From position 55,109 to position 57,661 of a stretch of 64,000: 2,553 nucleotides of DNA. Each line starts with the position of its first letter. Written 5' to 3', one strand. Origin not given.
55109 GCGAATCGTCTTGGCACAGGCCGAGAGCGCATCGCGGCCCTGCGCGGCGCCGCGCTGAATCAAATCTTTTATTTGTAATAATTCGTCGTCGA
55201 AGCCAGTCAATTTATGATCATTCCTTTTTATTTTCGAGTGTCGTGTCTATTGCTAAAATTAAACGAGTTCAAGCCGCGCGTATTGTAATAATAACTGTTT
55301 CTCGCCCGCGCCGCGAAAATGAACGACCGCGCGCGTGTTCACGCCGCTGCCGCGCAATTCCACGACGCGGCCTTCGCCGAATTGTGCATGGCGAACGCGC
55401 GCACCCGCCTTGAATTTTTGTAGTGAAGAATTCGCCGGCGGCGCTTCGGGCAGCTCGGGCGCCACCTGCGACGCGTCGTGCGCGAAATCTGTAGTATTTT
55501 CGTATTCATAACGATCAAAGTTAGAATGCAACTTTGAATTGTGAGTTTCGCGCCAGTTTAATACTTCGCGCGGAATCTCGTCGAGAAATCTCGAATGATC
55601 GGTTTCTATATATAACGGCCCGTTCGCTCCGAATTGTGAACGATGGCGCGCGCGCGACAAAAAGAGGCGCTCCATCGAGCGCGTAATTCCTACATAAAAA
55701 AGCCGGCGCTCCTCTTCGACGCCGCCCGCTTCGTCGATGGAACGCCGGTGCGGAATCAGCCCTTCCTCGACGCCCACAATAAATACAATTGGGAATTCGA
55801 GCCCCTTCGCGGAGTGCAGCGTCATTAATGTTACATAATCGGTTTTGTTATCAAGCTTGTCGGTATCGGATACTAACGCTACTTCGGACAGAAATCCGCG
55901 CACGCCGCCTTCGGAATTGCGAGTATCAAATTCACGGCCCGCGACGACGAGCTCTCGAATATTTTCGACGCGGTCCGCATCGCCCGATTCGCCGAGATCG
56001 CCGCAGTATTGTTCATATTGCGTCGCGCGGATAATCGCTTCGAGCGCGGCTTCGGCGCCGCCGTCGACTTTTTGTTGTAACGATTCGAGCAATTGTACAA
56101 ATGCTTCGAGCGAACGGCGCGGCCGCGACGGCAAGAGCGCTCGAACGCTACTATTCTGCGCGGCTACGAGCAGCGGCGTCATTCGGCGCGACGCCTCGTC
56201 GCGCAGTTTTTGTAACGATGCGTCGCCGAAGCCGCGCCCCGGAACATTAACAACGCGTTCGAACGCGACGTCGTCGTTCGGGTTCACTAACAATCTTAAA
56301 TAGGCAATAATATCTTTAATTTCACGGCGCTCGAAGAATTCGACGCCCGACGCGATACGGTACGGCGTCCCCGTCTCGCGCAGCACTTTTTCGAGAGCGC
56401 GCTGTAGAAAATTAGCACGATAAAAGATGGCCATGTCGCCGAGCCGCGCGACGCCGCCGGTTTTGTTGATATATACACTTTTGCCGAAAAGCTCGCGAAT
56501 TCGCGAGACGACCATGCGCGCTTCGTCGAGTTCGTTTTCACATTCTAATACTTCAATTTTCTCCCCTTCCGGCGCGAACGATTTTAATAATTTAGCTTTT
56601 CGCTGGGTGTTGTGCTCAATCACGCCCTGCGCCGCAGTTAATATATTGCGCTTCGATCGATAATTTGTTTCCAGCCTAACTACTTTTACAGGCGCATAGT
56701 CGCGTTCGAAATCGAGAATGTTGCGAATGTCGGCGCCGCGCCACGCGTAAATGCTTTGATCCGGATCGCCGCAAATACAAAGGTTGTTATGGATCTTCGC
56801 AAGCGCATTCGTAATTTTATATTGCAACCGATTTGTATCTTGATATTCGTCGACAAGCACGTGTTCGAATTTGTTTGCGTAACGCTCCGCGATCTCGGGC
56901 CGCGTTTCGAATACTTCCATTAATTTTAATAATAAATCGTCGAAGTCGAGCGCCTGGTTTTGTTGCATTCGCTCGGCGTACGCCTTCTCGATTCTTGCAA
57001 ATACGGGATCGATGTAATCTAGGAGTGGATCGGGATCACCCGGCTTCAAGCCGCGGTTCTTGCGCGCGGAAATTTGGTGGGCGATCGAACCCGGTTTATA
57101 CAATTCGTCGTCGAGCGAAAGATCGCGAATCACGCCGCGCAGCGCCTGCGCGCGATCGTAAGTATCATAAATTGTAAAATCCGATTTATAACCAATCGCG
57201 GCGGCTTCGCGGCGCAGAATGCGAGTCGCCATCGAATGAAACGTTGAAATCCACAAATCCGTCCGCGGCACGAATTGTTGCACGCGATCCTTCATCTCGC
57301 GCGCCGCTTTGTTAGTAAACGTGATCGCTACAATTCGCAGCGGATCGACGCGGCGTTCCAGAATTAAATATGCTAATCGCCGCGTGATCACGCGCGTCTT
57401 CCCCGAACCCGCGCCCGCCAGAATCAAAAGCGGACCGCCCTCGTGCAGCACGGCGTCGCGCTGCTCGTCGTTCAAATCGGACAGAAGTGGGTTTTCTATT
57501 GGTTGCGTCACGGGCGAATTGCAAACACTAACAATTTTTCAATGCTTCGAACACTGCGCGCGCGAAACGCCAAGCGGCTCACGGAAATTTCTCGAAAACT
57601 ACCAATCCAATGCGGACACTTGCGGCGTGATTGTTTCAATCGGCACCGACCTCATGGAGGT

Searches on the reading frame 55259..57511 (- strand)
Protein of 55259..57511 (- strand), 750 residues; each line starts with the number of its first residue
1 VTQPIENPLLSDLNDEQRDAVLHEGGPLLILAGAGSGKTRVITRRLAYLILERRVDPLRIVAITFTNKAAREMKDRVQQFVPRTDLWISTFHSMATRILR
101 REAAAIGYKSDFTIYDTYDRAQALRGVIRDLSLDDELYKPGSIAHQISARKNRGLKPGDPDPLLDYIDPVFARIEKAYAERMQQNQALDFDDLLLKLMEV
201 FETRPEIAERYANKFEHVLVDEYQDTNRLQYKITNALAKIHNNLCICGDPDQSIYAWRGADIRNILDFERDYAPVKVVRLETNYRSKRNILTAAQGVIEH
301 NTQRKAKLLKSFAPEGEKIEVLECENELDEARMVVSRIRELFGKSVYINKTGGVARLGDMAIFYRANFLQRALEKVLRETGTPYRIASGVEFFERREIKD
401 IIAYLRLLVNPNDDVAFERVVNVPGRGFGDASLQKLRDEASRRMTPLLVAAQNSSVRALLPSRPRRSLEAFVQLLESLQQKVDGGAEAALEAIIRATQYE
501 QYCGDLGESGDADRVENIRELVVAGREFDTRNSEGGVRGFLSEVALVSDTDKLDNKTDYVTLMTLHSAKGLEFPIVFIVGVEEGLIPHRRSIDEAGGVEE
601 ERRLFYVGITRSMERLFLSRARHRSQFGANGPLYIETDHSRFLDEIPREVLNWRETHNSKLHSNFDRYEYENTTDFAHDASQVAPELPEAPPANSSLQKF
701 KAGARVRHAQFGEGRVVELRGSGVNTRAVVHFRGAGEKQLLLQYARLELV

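Call 65: search_protein_families(library=pfam, proteins=[window:55259-57511:-], max_evalue=0.0001)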
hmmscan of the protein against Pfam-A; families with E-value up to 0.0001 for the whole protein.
window:55259-57511:- (750 aa): 7 families
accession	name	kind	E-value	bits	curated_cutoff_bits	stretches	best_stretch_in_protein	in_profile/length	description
PF00580.27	UvrD-helicase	-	2.5e-87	293.4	23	1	13-272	1-270/271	UvrD/REP helicase N-terminal domain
PF13361.12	UvrD_C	-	8.8e-72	242.9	25.6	1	278-621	1-348/350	UvrD-like helicase C-terminal domain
PF13245.12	AAA_19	-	1.1e-22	81.1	25.1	1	17-256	1-132/134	AAA domain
PF13538.12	UvrD_C_2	-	3.4e-09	36.9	27.4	1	560-618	2-51/52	UvrD-like helicase C-terminal domain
PF21196.3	PcrA_UvrD_tudor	-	2.4e-07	30.9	23.9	1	703-745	2-44/48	PcrA/UvrD tudor domain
PF01443.25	Viral_helicase1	-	9.4e-06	26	21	0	556-616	173-224/228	Viral superfamily 1 RNA helicase core domain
PF13604.12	AAA_30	-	9.7e-05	22.6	27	0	13-77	2-66/191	AAA domain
